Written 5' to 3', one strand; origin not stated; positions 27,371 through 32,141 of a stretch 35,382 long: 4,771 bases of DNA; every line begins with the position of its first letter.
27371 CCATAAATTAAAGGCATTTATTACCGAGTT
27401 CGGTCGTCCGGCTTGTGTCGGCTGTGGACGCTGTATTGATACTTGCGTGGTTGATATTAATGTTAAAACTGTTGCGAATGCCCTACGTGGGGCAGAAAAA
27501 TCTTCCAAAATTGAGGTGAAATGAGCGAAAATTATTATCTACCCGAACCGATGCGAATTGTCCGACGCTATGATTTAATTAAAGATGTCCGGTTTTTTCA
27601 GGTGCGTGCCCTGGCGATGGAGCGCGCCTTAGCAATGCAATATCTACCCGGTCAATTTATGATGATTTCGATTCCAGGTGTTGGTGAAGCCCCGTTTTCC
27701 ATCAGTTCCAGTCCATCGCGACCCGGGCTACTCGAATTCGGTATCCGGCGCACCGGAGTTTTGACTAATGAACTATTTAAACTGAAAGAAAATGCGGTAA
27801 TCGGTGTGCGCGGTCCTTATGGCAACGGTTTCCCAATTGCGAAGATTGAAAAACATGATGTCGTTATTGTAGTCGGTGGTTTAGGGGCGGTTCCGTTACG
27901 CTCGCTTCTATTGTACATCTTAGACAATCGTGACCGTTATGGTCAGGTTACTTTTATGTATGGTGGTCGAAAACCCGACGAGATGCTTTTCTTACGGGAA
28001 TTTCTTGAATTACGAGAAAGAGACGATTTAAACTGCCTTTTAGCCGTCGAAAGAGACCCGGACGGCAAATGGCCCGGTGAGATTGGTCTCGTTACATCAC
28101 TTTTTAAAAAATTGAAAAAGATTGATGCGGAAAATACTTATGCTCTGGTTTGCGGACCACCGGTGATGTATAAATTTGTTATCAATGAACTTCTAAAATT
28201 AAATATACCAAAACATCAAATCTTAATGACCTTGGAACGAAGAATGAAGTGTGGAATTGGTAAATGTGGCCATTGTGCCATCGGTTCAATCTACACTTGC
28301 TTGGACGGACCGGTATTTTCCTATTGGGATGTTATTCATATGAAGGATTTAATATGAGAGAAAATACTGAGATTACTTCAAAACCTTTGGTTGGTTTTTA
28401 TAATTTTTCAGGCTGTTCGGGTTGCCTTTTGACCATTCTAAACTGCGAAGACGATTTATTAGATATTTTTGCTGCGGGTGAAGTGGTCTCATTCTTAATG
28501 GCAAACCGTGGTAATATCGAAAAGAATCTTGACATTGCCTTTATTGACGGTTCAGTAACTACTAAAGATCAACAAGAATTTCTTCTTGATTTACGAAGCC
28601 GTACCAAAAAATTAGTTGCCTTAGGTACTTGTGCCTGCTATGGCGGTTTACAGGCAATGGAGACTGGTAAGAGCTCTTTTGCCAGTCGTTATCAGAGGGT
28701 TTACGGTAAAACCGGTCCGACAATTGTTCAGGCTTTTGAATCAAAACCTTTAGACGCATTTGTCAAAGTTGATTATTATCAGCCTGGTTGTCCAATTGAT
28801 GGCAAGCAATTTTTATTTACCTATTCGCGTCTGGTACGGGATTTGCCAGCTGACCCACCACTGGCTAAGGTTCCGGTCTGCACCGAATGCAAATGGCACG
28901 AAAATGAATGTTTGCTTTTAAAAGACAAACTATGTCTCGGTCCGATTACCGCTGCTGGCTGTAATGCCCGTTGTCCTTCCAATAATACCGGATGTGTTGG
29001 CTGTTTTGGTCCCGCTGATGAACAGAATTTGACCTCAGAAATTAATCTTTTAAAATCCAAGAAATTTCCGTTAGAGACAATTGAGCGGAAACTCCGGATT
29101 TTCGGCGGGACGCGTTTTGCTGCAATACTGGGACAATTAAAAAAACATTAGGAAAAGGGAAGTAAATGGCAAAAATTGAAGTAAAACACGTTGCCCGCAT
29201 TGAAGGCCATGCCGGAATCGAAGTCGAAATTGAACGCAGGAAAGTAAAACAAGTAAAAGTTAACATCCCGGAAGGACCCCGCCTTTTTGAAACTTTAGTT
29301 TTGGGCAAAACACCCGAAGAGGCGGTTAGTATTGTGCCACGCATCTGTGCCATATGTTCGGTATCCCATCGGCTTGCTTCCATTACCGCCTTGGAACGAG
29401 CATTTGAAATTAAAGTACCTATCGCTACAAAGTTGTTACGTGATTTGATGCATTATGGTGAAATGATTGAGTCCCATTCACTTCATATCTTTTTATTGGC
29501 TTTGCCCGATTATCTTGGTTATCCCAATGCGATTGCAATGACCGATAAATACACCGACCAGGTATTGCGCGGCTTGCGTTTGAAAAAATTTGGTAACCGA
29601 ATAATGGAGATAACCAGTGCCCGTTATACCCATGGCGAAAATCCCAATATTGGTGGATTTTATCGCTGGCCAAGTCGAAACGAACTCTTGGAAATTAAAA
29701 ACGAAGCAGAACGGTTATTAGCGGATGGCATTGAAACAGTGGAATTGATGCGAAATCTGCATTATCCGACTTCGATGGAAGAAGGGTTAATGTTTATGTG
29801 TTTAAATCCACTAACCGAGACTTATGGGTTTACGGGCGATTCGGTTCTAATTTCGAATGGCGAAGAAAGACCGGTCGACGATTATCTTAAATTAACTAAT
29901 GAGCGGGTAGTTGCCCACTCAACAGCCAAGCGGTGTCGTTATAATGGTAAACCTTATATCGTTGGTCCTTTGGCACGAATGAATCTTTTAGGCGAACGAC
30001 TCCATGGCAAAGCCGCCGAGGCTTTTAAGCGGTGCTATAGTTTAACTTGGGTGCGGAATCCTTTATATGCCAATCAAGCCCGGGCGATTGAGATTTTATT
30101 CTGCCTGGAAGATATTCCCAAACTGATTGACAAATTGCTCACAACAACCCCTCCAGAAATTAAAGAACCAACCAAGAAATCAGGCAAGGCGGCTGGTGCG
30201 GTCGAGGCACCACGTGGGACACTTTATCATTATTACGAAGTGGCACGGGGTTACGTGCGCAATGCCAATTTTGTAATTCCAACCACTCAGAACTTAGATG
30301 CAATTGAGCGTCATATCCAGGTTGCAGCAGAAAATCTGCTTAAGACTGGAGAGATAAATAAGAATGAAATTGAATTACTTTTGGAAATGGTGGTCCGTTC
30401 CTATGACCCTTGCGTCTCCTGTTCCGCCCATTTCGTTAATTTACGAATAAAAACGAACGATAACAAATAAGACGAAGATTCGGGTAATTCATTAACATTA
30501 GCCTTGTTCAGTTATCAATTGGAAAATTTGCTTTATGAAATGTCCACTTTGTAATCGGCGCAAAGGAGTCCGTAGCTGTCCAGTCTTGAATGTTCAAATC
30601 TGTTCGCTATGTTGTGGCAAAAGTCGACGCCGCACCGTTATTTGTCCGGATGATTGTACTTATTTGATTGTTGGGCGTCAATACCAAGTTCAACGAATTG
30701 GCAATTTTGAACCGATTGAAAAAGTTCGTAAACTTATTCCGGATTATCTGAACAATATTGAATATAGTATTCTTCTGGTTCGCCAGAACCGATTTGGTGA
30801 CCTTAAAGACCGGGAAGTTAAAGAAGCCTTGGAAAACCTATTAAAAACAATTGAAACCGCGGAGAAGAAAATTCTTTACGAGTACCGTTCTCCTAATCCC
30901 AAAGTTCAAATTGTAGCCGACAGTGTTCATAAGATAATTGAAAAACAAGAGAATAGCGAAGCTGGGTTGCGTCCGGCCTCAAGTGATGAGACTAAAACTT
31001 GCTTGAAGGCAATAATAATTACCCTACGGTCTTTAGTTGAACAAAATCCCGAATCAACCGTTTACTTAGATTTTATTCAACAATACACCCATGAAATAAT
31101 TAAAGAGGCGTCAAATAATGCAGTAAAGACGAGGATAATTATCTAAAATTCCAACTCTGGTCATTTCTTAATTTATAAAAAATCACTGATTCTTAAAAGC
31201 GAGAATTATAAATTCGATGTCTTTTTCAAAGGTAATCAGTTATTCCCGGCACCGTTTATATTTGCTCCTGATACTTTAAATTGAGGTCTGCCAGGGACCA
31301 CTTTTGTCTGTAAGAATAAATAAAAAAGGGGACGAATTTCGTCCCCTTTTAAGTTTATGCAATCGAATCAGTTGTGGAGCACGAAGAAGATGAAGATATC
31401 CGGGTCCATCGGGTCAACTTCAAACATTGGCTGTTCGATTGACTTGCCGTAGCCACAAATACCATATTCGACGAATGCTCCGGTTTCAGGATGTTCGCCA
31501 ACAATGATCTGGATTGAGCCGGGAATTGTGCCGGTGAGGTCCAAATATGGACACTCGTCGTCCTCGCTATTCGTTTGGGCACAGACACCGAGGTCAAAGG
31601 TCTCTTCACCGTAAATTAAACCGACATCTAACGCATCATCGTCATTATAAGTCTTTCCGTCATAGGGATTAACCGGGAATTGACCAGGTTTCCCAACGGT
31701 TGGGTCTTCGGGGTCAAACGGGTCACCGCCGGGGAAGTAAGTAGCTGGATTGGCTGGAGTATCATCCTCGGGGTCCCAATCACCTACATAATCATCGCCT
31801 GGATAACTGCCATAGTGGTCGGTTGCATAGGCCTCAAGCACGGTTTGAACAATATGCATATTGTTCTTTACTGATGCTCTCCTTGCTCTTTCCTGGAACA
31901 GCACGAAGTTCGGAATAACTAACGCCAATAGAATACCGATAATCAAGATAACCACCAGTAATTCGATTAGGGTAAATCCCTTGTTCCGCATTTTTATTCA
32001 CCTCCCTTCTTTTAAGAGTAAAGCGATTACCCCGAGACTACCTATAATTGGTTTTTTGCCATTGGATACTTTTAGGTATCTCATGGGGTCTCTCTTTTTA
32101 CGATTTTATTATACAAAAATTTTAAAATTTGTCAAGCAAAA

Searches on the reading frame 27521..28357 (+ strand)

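Call 9: search_protein_families(library=pfam, max_evalue=0.01, proteins=[window:27521-28357:+])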
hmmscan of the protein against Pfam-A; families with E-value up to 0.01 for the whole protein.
window:27521-28357:+ (278 aa): 4 families
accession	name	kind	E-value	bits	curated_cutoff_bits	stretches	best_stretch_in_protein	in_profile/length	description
PF00175.26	NAD_binding_1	-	2.6e-14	54.2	22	1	117-220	2-107/109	Oxidoreductase NAD-binding domain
PF10418.14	DHODB_Fe-S_bind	-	1.2e-10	41.4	23.9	1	239-271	1-40/41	Iron-sulfur cluster binding domain of dihydroorotate dehydrogenase B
PF00970.30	FAD_binding_6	-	6.3e-07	30.1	21.1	1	12-102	3-96/99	Oxidoreductase FAD-binding domain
PF08022.18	FAD_binding_8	-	0.0014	19.2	22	1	31-87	19-80/109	FAD-binding domain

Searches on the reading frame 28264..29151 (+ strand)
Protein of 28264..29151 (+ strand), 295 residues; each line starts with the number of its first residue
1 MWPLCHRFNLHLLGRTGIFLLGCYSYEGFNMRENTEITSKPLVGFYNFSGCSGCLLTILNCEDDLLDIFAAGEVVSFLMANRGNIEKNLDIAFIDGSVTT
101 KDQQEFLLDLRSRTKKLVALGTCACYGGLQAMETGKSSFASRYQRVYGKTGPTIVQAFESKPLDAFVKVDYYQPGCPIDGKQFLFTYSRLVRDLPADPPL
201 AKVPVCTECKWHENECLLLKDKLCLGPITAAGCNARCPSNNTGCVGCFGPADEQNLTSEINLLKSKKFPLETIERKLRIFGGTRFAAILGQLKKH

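Call 9: search_protein_families(library=pfam, max_evalue=0.01, proteins=[window:28264-29151:+])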
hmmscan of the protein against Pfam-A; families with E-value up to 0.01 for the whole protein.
window:28264-29151:+ (295 aa): 1 family
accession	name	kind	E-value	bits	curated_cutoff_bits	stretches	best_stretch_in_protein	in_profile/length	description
PF01058.29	Oxidored_q6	-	1.4e-21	77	27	1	51-186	1-124/128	NADH ubiquinone oxidoreductase, 20 Kd subunit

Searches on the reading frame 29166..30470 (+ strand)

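Call 9: search_protein_families(library=pfam, max_evalue=0.01, proteins=[window:29166-30470:+])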
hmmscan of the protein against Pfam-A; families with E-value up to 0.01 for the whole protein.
window:29166-30470:+ (434 aa): 1 family
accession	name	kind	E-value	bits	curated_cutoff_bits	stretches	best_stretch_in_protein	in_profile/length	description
PF00374.24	NiFeSe_Hases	-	1.3e-39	137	25.8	2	249-422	319-508/508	Nickel-dependent hydrogenase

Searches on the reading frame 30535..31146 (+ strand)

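Call 9: search_protein_families(library=pfam, max_evalue=0.01, proteins=[window:30535-31146:+])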
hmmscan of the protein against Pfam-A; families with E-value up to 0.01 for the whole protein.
window:30535-31146:+ (203 aa): 1 family
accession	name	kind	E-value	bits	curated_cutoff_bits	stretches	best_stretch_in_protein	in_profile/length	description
PF14837.11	INTS5_N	-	0.0066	16.4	27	0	92-198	23-118/208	Integrator complex subunit 5 N-terminus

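Call 26: search_protein_families(library=ncbifam, max_evalue=0.1, proteins=[window:30535-31146:+])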
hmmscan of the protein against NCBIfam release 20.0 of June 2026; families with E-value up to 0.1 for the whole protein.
window:30535-31146:+ (203 aa): 0 families

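Call 41: search_protein_families(library=phrogs, max_evalue=0.01, proteins=[window:30535-31146:+])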
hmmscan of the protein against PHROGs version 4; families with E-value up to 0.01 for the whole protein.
window:30535-31146:+ (203 aa): 0 families

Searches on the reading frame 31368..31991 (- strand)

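Call 9: search_protein_families(library=pfam, max_evalue=0.01, proteins=[window:31368-31991:-])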
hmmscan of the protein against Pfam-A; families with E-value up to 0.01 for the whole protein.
window:31368-31991:- (207 aa): 1 family
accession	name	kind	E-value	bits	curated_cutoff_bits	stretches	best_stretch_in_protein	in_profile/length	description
PF07963.17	N_methyl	-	2.4e-08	33.7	21.2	1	2-25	3-26/27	Prokaryotic N-terminal methylation motif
